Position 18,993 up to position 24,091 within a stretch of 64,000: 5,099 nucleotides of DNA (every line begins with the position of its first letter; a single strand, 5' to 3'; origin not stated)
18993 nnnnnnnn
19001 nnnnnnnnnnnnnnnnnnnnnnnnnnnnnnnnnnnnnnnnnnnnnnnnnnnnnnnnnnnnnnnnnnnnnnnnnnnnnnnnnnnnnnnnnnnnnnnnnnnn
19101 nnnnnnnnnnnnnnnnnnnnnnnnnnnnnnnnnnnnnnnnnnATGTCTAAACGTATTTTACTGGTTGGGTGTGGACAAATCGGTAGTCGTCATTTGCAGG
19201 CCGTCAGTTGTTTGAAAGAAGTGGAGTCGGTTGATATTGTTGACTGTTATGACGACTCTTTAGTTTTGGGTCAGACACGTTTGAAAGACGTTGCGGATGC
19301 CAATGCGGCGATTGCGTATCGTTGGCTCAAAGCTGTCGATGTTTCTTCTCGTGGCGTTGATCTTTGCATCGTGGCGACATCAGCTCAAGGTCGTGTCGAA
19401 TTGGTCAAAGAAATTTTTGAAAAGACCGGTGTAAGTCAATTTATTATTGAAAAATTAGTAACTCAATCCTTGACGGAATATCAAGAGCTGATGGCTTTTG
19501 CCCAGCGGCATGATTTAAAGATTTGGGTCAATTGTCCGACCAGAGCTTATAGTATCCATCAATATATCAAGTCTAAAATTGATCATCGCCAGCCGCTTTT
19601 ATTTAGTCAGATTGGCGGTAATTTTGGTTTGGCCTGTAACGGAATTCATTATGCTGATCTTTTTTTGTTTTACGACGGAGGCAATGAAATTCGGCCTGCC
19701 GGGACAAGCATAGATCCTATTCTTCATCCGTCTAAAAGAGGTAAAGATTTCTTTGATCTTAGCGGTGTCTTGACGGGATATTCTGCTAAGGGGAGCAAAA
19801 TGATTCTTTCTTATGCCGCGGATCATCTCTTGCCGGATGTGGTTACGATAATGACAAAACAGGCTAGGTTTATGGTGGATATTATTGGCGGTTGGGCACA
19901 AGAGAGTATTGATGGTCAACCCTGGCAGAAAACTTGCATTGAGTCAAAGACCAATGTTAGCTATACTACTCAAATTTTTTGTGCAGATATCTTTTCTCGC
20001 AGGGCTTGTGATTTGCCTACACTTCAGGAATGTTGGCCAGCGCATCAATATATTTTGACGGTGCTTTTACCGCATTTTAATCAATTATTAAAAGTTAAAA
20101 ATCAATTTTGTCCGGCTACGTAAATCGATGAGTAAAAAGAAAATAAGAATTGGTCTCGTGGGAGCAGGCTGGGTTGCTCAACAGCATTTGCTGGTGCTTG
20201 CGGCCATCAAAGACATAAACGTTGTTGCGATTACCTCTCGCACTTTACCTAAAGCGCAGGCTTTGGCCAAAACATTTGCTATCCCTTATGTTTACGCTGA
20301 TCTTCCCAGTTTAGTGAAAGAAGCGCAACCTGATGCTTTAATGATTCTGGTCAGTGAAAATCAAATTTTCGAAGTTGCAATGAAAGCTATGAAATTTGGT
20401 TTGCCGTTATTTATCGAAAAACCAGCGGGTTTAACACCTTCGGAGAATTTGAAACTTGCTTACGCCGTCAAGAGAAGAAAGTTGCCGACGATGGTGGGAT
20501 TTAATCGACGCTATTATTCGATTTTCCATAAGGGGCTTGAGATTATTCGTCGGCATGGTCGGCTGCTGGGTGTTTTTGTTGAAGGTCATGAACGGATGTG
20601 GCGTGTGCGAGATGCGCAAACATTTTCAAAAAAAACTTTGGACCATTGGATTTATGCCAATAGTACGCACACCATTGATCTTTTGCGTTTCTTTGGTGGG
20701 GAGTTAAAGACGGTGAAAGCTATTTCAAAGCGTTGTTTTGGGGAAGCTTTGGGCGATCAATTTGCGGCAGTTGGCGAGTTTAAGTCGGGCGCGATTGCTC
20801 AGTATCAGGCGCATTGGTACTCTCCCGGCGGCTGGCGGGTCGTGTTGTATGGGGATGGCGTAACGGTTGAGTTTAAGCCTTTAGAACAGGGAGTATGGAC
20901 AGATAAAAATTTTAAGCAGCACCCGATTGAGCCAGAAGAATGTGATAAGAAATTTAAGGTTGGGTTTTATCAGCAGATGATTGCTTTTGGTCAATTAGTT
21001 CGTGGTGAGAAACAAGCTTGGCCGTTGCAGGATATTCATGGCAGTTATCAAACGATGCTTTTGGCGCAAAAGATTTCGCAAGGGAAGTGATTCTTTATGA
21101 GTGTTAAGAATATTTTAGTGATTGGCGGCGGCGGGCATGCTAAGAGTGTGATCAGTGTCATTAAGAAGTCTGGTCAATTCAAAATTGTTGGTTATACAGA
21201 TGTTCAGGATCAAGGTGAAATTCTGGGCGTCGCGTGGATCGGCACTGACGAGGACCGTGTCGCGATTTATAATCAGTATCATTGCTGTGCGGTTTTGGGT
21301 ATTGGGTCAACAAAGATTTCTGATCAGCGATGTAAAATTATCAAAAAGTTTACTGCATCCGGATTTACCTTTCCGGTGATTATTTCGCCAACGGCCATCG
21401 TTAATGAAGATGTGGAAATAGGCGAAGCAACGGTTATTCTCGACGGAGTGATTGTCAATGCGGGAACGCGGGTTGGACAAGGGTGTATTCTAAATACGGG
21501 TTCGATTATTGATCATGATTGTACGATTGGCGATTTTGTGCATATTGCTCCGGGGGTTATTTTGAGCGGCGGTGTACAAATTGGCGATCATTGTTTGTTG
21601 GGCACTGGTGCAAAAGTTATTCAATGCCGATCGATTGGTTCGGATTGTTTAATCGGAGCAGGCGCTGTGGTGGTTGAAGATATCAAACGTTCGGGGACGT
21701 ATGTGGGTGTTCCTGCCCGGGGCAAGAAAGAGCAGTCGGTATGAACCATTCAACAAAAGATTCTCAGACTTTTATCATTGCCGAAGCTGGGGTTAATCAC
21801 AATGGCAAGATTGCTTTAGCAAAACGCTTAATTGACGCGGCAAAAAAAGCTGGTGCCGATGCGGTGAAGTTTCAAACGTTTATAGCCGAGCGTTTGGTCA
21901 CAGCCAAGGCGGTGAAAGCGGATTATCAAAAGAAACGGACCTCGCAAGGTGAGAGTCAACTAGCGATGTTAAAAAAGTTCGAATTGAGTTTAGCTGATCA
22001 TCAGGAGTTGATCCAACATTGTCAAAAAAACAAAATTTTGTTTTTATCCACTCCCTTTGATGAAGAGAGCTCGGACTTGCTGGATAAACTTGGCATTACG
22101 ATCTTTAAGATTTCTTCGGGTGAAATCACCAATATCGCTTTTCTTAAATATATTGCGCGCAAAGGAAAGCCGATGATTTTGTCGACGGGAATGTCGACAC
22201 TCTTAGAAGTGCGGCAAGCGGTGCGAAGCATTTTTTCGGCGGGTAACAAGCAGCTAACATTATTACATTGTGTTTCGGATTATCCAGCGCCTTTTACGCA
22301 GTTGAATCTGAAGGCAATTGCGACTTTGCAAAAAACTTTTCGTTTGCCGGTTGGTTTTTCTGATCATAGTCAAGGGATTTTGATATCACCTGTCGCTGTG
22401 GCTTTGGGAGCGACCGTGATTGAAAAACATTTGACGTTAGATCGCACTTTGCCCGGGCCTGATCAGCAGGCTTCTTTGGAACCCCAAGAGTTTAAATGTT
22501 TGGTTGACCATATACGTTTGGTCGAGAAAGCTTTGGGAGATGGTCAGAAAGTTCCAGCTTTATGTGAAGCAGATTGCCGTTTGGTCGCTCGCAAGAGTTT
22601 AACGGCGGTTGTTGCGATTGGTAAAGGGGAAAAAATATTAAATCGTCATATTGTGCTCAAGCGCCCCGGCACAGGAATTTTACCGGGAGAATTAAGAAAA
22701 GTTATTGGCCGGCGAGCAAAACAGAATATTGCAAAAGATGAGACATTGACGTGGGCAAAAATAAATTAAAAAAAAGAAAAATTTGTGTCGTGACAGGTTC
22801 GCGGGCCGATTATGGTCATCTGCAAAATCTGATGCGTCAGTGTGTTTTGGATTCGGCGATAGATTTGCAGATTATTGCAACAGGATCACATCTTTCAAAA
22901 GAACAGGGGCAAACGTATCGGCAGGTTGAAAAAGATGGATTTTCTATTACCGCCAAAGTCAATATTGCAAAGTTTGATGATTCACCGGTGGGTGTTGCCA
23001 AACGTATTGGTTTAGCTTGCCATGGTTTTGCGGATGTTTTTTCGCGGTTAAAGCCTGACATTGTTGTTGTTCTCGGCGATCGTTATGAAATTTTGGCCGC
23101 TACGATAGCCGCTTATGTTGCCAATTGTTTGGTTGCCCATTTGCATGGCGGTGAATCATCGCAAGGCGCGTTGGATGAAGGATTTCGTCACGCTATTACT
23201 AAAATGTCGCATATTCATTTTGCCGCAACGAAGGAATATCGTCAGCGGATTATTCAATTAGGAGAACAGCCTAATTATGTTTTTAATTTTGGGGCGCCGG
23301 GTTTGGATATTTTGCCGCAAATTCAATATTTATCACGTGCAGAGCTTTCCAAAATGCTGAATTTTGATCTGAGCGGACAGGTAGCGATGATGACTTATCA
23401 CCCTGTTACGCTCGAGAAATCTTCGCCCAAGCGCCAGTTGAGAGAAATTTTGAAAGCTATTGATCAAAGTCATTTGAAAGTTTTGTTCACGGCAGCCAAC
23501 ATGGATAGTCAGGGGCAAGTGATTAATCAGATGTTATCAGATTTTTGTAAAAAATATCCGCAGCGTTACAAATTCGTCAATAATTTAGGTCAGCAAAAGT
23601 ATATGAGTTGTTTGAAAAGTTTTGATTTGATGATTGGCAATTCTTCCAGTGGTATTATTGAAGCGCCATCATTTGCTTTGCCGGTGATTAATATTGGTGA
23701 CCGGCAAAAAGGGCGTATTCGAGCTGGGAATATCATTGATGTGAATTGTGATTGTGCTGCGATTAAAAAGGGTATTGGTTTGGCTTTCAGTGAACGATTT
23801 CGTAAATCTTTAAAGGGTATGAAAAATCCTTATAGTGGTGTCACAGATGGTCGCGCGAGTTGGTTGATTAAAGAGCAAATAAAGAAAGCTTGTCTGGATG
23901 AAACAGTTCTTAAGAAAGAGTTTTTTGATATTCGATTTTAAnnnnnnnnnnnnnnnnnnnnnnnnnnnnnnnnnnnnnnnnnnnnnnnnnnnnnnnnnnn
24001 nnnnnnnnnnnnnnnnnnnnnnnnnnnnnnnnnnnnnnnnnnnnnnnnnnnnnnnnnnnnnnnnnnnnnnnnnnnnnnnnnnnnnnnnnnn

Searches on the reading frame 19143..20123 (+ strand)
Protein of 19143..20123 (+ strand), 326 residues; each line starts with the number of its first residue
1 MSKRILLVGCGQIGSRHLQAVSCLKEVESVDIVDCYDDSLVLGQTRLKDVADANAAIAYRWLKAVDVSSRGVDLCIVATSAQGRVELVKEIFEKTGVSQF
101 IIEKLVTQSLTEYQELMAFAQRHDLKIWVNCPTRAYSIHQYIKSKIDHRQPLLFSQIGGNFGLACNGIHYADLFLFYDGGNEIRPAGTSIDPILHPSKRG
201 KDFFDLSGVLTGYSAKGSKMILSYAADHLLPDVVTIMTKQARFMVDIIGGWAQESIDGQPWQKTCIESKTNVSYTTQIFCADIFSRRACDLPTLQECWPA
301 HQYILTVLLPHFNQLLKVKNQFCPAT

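Call 7: search_protein_families(library=pfam, proteins=[window:19143-20123:+], max_evalue=0.0001)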
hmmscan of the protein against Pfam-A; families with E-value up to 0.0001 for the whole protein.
window:19143-20123:+ (326 aa): 1 family
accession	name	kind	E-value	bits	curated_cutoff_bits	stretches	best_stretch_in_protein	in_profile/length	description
PF01408.29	GFO_IDH_MocA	-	2.4e-09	38.4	24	1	4-130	2-119/120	Oxidoreductase family, NAD-binding Rossmann fold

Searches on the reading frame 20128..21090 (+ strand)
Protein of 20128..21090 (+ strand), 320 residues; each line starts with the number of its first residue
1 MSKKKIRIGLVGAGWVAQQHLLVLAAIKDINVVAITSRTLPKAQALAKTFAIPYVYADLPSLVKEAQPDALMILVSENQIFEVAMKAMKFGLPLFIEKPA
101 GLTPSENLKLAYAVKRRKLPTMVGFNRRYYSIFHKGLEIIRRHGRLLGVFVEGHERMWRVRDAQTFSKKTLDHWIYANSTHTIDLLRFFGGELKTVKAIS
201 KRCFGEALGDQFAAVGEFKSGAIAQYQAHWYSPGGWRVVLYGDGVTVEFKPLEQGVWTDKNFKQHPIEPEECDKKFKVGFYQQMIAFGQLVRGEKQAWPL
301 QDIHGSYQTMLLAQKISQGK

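Call 7: search_protein_families(library=pfam, proteins=[window:20128-21090:+], max_evalue=0.0001)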
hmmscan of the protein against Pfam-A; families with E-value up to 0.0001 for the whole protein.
window:20128-21090:+ (320 aa): 3 families
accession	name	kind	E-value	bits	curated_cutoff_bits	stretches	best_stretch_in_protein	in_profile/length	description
PF01408.29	GFO_IDH_MocA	-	4.7e-19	69.7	24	1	6-125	1-120/120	Oxidoreductase family, NAD-binding Rossmann fold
PF22725.1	GFO_IDH_MocA_C3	-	1.2e-09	38.7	27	1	163-244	34-120/124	GFO/IDH/MocA C-terminal domain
PF02894.22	GFO_IDH_MocA_C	-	2.8e-05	24.4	22.9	1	174-295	42-187/218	Oxidoreductase family, C-terminal alpha/beta domain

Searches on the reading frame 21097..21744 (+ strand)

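Call 7: search_protein_families(library=pfam, proteins=[window:21097-21744:+], max_evalue=0.0001)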
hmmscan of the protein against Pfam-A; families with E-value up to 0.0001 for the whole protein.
window:21097-21744:+ (215 aa): 3 families
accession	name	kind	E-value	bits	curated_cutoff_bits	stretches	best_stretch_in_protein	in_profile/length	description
PF00132.30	Hexapep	-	3.2e-18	65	27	3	141-174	1-34/36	Bacterial transferase hexapeptide (six repeats)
PF17836.7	PglD_N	-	2.7e-13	50.7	23.4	1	5-74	1-70/78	PglD N-terminal domain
PF25084.1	LbH_EIF2B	-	2.4e-11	44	54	2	103-196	7-103/105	EIF2B subunit epsilon LbH domain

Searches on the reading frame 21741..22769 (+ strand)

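Call 7: search_protein_families(library=pfam, proteins=[window:21741-22769:+], max_evalue=0.0001)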
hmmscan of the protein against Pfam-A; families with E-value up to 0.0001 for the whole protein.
window:21741-22769:+ (342 aa): 2 families
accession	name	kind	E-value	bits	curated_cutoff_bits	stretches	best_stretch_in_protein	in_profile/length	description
PF03102.20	NeuB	-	4.6e-99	331.2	22.1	1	30-270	1-241/241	NeuB family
PF08666.17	SAF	-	6.3e-08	33.5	21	1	285-341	2-62/63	SAF domain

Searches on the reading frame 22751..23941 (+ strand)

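Call 7: search_protein_families(library=pfam, proteins=[window:22751-23941:+], max_evalue=0.0001)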
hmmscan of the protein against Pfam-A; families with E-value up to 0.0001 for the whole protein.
window:22751-23941:+ (396 aa): 1 family
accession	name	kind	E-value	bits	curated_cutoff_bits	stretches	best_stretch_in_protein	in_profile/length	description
PF02350.25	Epimerase_2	-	1.6e-79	267.7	30.6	1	34-377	6-346/347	UDP-N-acetylglucosamine 2-epimerase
